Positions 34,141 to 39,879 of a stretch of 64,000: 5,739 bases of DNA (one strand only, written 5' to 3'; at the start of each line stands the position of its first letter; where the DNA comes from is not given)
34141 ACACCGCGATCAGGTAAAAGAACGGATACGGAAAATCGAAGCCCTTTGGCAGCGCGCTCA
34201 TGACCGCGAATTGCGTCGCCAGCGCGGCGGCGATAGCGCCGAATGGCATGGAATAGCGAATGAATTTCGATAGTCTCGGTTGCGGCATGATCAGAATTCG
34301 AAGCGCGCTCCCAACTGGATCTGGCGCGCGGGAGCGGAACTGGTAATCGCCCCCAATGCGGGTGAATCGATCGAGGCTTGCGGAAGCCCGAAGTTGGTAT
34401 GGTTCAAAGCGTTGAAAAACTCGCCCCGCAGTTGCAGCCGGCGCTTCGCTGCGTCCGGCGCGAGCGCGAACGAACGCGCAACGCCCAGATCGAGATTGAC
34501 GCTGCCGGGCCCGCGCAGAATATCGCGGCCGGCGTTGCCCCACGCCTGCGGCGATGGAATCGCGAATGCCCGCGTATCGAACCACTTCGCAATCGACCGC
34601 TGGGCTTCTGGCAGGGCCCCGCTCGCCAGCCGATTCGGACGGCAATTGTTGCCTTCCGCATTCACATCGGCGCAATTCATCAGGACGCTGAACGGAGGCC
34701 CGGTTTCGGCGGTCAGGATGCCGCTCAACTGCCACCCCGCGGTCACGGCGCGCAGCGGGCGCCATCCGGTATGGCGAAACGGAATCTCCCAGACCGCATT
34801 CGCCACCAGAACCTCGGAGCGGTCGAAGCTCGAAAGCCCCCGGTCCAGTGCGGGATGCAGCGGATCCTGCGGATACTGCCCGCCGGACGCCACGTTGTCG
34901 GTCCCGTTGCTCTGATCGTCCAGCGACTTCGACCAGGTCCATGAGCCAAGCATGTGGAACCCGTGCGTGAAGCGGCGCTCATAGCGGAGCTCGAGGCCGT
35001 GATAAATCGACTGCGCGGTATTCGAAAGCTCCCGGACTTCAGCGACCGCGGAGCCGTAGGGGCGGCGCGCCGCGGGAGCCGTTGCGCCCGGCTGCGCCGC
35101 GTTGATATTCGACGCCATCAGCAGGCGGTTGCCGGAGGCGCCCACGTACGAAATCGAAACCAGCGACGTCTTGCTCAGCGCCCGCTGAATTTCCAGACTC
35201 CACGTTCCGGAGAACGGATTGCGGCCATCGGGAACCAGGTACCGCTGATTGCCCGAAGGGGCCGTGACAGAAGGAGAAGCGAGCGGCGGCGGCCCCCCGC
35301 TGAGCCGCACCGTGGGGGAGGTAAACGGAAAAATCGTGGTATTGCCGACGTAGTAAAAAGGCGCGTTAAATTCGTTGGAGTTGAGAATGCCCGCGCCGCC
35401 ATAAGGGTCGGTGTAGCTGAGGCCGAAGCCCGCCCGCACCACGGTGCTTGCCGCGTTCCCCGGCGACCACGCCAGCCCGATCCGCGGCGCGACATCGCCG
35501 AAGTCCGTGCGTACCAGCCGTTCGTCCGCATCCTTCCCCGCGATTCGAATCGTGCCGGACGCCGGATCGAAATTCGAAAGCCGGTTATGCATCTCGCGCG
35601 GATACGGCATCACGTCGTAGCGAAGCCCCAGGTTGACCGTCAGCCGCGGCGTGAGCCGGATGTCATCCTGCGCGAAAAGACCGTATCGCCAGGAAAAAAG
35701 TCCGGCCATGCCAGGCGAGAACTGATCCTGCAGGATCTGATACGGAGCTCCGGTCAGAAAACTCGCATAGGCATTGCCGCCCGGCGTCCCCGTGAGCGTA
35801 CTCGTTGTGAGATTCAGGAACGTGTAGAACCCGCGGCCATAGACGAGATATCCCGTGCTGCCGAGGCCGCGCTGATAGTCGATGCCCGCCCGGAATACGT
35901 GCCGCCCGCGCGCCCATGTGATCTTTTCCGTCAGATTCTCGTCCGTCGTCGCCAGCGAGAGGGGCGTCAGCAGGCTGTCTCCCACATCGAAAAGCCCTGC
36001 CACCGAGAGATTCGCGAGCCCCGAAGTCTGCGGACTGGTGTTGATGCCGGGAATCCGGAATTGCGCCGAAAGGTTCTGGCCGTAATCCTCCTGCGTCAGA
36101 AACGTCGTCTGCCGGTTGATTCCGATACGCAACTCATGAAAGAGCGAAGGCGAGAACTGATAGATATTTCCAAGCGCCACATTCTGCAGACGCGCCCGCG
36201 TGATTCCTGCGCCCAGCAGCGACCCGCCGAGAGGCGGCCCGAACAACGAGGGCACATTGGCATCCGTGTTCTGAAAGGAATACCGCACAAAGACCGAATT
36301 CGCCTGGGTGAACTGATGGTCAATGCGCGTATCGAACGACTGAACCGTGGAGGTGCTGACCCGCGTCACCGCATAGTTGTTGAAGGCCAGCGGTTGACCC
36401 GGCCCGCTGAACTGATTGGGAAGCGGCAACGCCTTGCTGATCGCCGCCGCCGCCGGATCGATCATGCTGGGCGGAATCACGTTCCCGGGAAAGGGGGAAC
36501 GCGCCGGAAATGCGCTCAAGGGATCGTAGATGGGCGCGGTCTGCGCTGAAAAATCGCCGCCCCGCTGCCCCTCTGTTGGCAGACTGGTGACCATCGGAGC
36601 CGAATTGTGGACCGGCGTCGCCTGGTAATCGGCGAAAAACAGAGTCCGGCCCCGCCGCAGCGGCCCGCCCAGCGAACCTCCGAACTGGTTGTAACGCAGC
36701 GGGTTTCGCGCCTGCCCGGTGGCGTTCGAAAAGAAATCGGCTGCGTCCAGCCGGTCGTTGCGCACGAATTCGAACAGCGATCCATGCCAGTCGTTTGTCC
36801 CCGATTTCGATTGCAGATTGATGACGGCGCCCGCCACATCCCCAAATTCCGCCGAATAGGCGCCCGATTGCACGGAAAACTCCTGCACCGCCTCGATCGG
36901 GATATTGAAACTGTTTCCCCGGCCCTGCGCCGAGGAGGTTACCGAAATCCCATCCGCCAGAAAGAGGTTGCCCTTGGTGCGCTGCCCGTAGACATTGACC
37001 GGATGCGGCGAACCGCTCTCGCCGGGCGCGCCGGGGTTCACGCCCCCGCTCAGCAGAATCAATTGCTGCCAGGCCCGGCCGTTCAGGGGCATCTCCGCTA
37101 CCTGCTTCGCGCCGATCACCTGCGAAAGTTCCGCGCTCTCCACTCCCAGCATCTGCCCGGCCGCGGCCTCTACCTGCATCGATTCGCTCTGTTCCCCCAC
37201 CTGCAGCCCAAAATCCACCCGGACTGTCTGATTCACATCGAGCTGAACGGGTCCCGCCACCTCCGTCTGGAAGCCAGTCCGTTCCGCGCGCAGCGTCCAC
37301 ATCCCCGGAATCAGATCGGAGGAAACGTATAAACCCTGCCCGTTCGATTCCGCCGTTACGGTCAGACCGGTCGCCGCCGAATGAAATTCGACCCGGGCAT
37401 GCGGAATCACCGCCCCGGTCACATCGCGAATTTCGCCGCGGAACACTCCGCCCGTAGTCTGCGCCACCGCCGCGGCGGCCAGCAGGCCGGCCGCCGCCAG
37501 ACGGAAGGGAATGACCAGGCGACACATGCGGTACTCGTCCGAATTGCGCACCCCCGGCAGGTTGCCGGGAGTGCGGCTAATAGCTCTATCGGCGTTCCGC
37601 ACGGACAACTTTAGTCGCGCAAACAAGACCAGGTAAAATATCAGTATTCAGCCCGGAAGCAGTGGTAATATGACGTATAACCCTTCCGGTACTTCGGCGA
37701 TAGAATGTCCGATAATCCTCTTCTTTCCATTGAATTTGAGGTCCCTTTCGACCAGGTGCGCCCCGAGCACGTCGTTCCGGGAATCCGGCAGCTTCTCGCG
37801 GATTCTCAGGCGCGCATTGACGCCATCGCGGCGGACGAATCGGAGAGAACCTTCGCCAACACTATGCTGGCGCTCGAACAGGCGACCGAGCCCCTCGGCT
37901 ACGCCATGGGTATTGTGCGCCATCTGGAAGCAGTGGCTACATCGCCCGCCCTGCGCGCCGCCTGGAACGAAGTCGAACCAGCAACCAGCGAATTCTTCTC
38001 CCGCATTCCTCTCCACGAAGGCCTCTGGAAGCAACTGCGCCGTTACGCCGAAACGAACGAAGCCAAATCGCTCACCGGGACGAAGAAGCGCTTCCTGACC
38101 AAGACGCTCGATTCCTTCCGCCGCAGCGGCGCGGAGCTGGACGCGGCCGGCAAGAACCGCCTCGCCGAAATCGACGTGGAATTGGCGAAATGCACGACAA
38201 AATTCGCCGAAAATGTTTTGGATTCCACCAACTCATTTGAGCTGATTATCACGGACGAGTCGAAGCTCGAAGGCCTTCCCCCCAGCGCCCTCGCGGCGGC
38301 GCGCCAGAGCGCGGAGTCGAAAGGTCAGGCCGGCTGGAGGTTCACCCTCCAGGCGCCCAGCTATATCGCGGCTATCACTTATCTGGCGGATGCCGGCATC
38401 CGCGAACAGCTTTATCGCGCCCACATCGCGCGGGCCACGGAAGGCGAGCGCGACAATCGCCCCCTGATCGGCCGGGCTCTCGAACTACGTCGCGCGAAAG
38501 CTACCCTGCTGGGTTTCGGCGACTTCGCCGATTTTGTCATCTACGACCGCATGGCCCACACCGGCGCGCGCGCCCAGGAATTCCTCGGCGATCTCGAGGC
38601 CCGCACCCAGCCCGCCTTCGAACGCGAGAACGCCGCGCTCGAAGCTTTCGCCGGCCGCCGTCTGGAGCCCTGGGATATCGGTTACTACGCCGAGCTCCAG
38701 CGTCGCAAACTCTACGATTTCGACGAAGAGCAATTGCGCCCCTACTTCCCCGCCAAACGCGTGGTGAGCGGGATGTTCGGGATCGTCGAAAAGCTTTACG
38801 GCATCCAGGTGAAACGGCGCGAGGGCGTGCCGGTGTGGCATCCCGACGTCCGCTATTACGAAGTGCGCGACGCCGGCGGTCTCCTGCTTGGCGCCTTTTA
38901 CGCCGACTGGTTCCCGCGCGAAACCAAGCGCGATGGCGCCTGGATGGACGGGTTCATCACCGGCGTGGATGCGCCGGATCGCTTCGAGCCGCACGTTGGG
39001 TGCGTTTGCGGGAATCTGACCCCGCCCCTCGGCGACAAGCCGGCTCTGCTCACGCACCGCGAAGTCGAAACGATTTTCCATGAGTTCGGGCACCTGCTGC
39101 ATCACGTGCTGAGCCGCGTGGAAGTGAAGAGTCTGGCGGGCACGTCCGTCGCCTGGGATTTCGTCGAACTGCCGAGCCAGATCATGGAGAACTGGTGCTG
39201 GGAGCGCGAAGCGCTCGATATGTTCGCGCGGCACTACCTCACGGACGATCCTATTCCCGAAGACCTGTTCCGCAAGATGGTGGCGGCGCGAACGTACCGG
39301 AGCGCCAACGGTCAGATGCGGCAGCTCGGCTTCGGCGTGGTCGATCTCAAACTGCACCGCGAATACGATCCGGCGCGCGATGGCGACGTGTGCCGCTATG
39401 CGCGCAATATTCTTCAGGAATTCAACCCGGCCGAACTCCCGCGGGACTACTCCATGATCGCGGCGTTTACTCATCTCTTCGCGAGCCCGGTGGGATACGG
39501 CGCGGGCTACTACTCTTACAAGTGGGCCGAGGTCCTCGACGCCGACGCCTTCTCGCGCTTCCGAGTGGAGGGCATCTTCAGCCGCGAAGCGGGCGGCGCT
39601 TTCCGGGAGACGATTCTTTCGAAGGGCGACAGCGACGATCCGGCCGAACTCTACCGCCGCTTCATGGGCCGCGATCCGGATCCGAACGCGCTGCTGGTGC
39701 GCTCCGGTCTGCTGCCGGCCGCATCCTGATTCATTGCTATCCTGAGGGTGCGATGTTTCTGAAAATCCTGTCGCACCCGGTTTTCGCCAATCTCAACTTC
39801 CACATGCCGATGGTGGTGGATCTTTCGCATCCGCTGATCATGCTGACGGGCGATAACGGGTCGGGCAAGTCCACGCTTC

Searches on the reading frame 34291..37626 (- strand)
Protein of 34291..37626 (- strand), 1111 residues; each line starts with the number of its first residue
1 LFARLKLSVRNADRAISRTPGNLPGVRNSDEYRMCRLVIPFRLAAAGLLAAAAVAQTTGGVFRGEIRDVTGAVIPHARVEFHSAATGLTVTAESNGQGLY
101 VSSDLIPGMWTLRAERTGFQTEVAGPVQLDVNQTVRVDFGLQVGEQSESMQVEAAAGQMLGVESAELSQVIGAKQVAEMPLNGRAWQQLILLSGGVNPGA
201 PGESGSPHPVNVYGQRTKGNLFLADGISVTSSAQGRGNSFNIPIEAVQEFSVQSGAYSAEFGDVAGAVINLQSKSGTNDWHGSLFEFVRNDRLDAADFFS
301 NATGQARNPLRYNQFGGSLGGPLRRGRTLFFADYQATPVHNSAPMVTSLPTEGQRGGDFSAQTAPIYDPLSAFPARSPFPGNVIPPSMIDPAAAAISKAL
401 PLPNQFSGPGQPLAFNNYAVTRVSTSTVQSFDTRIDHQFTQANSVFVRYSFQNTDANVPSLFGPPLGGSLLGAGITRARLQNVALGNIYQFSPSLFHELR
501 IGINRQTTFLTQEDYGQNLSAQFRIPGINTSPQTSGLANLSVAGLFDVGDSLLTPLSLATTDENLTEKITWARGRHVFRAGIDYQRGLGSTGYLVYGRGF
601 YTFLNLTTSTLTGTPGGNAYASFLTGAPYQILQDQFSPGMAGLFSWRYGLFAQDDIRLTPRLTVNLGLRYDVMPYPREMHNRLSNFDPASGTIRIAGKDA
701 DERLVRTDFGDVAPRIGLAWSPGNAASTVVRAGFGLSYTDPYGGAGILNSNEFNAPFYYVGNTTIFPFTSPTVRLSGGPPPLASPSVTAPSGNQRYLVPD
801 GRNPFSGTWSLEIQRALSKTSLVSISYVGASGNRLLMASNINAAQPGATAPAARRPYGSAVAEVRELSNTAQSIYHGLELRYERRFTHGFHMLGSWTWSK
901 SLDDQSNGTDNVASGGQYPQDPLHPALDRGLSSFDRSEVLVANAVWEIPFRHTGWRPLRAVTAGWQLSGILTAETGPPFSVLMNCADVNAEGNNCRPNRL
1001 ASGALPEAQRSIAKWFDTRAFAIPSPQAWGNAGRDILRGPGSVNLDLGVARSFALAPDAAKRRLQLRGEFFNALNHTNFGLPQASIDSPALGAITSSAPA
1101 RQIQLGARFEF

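Call 48: search_protein_families(library=pfam, proteins=[window:34291-37626:-], max_evalue=0.001)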
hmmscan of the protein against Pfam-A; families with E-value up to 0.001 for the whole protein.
window:34291-37626:- (1111 aa): 4 families
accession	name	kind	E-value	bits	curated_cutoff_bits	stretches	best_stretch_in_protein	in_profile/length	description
PF25183.1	OMP_b-brl_4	-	4.5e-227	756.9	30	1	273-1104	2-838/838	Outer membrane beta barrel domain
PF13620.12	CarboxypepD_reg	-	3e-14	53.6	32.3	1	63-142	3-82/82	Carboxypeptidase regulatory-like domain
PF00593.30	TonB_dep_Rec_b-barrel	-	9.8e-07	29.4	27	1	438-762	13-264/436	TonB dependent receptor-like, beta-barrel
PF07715.20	Plug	-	1.4e-06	29.2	23.9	1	169-265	10-103/107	TonB-dependent Receptor Plug Domain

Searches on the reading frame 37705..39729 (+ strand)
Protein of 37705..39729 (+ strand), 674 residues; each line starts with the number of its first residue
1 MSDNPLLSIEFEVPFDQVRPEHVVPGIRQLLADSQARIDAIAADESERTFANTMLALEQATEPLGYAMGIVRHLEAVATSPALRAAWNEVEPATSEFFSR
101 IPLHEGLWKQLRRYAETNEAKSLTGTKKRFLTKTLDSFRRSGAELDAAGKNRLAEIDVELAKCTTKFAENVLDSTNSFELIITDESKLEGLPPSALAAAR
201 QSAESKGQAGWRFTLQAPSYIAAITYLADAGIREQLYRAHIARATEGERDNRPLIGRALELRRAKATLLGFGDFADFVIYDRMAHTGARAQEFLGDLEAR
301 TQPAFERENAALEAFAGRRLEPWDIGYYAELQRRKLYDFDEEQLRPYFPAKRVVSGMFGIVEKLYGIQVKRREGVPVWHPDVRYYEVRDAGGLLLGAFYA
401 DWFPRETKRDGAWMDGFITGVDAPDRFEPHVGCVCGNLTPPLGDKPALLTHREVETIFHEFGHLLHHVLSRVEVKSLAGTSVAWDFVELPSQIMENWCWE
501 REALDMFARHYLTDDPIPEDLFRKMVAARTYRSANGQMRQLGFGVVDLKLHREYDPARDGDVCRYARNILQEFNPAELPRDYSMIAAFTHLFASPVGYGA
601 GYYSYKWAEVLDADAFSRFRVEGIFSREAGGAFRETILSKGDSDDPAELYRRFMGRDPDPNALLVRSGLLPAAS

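Call 5: search_protein_families(library=pfam, proteins=[window:37705-39729:+], max_evalue=0.01)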
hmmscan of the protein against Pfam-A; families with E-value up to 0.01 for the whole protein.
window:37705-39729:+ (674 aa): 2 families
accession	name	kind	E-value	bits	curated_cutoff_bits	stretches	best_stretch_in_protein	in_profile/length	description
PF01432.26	Peptidase_M3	-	1.3e-133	447.2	27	1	225-665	3-453/457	Peptidase family M3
PF19310.4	TOP_N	-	3.6e-12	46.6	27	1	27-147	1-120/123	Neurolysin/Thimet oligopeptidase, N-terminal domain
